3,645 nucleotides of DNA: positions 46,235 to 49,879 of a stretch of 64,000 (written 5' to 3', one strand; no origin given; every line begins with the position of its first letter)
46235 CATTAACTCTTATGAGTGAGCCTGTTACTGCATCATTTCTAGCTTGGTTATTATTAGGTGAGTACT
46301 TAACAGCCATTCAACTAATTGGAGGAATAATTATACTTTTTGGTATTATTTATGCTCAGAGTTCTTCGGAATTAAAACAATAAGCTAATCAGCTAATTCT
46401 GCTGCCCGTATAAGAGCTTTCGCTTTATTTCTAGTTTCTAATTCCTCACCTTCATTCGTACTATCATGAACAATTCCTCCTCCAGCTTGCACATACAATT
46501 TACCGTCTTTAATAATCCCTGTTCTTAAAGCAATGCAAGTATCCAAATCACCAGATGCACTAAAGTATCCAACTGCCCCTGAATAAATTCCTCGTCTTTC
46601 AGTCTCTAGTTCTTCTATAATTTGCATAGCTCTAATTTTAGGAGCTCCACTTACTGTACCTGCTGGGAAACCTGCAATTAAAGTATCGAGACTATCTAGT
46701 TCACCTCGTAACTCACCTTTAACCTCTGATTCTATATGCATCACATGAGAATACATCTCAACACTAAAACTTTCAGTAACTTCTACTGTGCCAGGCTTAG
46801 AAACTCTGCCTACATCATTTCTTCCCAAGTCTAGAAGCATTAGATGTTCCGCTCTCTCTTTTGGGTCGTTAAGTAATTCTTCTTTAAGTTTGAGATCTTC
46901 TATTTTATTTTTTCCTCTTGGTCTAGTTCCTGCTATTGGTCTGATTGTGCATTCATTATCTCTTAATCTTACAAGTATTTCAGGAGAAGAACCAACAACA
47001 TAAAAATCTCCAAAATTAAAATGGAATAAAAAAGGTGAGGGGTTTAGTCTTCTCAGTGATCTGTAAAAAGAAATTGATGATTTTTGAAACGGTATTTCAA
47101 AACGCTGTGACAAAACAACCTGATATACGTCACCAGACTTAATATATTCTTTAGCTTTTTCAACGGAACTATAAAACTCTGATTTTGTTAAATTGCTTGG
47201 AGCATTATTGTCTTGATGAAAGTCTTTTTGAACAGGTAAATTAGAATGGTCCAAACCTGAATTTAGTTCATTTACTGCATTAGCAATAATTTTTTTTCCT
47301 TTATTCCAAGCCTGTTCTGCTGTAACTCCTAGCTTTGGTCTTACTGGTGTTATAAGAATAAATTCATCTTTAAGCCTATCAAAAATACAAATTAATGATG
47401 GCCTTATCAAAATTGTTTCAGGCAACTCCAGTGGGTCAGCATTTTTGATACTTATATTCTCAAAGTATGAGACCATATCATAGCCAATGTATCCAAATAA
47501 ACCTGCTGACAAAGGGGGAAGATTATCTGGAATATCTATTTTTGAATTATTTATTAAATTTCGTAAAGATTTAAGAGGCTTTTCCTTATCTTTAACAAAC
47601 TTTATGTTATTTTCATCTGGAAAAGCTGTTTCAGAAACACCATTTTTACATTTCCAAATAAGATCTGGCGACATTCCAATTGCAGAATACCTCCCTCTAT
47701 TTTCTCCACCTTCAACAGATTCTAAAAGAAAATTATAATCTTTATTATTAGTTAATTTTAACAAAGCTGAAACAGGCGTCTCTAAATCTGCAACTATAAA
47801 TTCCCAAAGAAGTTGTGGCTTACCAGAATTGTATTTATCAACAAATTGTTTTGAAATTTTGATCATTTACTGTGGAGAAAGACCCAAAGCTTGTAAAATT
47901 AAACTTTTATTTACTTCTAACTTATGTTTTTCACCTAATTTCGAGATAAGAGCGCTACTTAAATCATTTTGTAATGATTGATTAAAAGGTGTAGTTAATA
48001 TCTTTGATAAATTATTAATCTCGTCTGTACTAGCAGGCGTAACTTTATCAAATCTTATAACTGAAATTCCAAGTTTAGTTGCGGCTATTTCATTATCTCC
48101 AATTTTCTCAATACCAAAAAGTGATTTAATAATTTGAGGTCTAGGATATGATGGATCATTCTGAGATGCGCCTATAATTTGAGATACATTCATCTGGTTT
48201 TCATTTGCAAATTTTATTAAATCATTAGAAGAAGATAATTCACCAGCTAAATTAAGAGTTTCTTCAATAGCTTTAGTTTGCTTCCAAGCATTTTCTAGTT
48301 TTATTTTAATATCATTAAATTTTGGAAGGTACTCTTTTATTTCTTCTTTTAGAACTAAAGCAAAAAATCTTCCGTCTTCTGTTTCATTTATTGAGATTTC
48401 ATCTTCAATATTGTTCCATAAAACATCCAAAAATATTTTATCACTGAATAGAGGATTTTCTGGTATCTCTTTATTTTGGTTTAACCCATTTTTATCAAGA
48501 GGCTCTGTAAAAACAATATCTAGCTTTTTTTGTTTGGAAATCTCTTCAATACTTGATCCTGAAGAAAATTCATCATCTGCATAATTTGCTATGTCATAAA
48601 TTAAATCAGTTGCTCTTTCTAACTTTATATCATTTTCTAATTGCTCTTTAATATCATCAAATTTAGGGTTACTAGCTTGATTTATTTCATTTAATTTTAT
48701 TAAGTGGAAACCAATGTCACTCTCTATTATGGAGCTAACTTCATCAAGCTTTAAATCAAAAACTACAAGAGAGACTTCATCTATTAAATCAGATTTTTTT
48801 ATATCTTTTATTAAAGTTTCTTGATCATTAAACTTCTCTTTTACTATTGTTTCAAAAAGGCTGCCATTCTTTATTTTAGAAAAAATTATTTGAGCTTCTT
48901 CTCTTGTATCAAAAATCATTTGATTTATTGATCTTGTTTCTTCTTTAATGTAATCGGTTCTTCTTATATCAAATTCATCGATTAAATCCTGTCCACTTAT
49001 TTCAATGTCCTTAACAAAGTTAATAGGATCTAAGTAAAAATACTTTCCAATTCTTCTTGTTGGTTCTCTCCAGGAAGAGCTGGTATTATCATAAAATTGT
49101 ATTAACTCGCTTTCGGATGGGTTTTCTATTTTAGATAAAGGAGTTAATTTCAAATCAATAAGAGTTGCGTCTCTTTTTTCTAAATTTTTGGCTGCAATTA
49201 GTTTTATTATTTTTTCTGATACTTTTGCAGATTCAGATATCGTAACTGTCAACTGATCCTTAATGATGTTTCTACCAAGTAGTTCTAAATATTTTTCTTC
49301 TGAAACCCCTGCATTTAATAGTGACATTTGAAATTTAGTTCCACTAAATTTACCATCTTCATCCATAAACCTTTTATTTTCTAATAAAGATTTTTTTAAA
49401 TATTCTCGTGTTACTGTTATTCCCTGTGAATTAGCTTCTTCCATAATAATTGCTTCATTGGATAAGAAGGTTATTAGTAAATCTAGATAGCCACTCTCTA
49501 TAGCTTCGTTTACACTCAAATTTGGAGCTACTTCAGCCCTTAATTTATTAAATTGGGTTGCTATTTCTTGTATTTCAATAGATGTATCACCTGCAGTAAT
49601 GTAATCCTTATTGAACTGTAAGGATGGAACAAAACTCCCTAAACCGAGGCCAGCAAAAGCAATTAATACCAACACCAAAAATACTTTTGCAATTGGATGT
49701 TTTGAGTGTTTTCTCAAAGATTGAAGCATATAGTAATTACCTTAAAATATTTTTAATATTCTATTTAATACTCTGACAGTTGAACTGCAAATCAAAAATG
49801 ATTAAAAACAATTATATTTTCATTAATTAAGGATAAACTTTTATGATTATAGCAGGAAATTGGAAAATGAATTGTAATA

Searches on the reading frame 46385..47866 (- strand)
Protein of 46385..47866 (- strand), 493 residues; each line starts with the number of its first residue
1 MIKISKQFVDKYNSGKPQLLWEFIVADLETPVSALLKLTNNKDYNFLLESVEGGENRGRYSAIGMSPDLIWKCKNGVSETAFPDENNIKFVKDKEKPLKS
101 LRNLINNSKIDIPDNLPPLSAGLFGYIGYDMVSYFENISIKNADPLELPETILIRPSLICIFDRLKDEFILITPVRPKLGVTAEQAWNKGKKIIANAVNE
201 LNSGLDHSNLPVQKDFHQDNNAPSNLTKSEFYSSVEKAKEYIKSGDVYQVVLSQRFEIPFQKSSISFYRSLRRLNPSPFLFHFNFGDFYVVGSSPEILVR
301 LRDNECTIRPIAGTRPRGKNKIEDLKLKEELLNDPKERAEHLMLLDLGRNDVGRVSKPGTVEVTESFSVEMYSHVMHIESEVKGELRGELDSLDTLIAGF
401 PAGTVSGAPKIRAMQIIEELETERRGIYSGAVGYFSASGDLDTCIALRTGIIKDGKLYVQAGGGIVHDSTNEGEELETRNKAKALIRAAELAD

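Call 56: search_protein_families(library=ncbifam, proteins=[window:46385-47866:-], max_evalue=0.00001)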
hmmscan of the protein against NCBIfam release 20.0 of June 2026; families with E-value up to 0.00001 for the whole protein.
window:46385-47866:- (493 aa): 26 families (the best 25 are shown)
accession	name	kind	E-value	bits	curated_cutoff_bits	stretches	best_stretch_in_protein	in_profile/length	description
TIGR00564.1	trpE_most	equivalog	9.4e-169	562.2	517.7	1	26-489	1-454/455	anthranilate synthase component I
NF010086.0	PRK13571.1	equivalog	2.7e-138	461.7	693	1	24-492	30-500/510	anthranilate synthase component I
TIGR01820.1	TrpE-arch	equivalog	6.5e-134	447.6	512.05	1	31-489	1-448/449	anthranilate synthase component I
NF010087.0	PRK13572.1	equivalog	1.7e-102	343.3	580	1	35-491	14-433/435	anthranilate synthase component I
NF006563.0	PRK09070.1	equivalog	1.3e-99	333.9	514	1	36-490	16-445/447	aminodeoxychorismate synthase component I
NF010089.0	PRK13574.1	equivalog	2.3e-99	333.3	527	2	224-487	153-416/421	anthranilate synthase component I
NF010079.0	PRK13564.1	equivalog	1.5e-98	330.9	471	1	95-492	121-514/521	anthranilate synthase component 1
TIGR01824.1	PabB-clade2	equivalog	3.8e-95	319.2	408.55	1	121-485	1-355/355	aminodeoxychorismate synthase, component I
NF004610.0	PRK05940.1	equivalog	2.3e-91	306.9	568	1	91-490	71-460/467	anthranilate synthase component I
TIGR00565.1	trpE_proteo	equivalog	2.1e-86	290.8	494.65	1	100-489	110-493/498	anthranilate synthase component I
NF010082.0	PRK13567.1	equivalog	4.8e-84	282.7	576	1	35-487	17-465/468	anthranilate synthase component I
TIGR00553.1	pabB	equivalog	6.9e-81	271.9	328.4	1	212-484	56-328/329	aminodeoxychorismate synthase component I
NF010081.0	PRK13566.1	equivalog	8.5e-77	259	645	1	121-489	157-507/729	anthranilate synthase component I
NF012009.0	PRK15465.1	equivalog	4.1e-73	246.4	622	1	89-488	71-450/453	aminodeoxychorismate synthase component 1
TIGR01815.1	TrpE-clade3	equivalog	6.2e-67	226.1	739.15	1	121-488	145-494/717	anthranilate synthase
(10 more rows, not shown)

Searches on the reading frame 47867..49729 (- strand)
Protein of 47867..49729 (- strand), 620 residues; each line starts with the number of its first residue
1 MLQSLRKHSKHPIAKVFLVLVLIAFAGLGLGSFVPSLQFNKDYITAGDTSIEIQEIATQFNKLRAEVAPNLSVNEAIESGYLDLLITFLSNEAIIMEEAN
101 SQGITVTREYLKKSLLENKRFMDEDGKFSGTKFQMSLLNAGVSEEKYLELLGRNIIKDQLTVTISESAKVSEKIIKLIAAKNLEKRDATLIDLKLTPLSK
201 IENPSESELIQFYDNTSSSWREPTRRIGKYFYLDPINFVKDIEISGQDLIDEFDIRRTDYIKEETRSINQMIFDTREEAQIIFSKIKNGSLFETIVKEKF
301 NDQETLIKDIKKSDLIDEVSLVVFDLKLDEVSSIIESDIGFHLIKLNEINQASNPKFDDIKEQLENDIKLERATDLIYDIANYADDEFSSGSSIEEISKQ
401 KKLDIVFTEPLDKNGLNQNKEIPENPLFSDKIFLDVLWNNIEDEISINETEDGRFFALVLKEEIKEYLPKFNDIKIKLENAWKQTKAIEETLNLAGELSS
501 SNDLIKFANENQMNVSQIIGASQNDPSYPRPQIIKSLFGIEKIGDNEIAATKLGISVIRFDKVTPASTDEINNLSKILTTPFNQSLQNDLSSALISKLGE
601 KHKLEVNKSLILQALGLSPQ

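Call 56: search_protein_families(library=ncbifam, proteins=[window:47867-49729:-], max_evalue=0.00001)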
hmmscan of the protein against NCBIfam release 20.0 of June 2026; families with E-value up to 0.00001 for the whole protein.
window:47867-49729:- (620 aa): 2 families
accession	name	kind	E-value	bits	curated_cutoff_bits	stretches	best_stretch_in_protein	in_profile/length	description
NF008054.0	PRK10788.1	equivalog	3.5e-30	105.3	493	1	1-607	1-620/626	peptidylprolyl isomerase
NF000809.0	PRK00059.1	equivalog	6.9e-13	48.7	303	1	238-377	168-315/336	peptidylprolyl isomerase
